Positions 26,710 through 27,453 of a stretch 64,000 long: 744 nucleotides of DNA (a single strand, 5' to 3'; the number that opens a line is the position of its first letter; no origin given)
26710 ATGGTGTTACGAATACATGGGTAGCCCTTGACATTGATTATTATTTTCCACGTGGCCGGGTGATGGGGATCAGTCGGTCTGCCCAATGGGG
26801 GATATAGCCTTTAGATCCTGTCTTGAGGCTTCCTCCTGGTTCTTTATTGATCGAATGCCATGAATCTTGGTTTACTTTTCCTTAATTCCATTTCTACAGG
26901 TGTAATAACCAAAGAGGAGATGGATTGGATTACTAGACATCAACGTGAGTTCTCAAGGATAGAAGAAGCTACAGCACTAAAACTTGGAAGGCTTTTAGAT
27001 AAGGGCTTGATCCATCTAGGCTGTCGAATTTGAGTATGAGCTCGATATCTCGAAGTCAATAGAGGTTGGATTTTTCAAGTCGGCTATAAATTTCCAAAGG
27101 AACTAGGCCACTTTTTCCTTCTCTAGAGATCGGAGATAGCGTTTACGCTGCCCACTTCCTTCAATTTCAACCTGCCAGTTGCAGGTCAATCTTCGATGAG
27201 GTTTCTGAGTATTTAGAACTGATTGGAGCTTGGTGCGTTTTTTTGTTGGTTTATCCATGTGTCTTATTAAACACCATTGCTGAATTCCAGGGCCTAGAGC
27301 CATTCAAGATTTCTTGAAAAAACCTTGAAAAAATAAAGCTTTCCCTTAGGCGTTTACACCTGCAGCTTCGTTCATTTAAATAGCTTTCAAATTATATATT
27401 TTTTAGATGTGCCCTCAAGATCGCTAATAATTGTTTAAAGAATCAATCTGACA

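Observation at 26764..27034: Box hairpins B2 and C sit at the same distance (about 82 nt) upstream of small ORFs, suggesting a cis-acting leader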

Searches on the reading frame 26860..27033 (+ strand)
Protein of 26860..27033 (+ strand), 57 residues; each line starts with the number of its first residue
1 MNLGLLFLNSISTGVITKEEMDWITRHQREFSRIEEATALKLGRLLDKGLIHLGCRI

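Call 16: search_protein_families(library=pfam, proteins=[window:26860-27033:+], max_evalue=0.01)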
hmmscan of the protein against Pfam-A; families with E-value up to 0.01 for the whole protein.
window:26860-27033:+ (57 aa): 0 families

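Call 92: search_protein_families(library=ncbifam, proteins=[window:26860-27033:+], max_evalue=0.1)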
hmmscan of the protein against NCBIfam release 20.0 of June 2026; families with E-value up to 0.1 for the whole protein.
window:26860-27033:+ (57 aa): 0 families

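Call 93: find_homologous_proteins(query=window:26860-27033:+, max_evalue=0.001)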
Query window:26860-27033:+ (57 aa): 296 proteins with E <= 0.001 among 296 candidates; the best 120 are listed.
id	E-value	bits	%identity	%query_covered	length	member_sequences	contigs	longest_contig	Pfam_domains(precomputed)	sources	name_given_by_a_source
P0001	1.9e-24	102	88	100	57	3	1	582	-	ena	-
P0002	4.6e-24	100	82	100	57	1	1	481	-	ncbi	-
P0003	5.7e-24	100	84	100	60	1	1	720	-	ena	-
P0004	6.0e-24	100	86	100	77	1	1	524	-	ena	-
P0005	6.4e-24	100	82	100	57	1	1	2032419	-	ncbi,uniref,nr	ncbi:hypothetical protein [Prochlorococcus sp. MIT 1307]|uniref:hypothetical protein n=1 Tax=Prochlo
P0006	9.0e-24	99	82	100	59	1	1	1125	-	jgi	-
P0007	9.8e-24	99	86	100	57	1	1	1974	-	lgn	-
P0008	1.9e-23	98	82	100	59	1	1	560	-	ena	-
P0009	3.0e-23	98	81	100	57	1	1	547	-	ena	-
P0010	3.5e-23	98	84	100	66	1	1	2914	-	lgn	-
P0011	3.7e-23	98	81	100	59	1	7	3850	-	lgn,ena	-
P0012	5.3e-23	97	84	100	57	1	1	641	-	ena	-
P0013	5.7e-23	97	82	100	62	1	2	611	-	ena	-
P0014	6.2e-23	97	79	100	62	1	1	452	-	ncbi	-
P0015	6.8e-23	97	77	100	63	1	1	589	-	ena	-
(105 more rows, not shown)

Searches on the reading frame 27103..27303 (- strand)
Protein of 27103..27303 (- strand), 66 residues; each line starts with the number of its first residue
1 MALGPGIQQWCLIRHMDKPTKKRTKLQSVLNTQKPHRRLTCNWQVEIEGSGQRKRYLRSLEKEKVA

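Call 16: search_protein_families(library=pfam, proteins=[window:27103-27303:-], max_evalue=0.01)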
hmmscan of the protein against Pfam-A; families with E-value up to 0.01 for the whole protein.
window:27103-27303:- (66 aa): 0 families

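Call 92: search_protein_families(library=ncbifam, proteins=[window:27103-27303:-], max_evalue=0.1)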
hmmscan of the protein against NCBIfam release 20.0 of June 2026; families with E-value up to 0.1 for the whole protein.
window:27103-27303:- (66 aa): 1 family
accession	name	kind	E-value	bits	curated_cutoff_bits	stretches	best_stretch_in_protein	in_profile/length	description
NF037993.1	cyano_chori_ly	equivalog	0.028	14.2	175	1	28-65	7-44/176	chorismate lyase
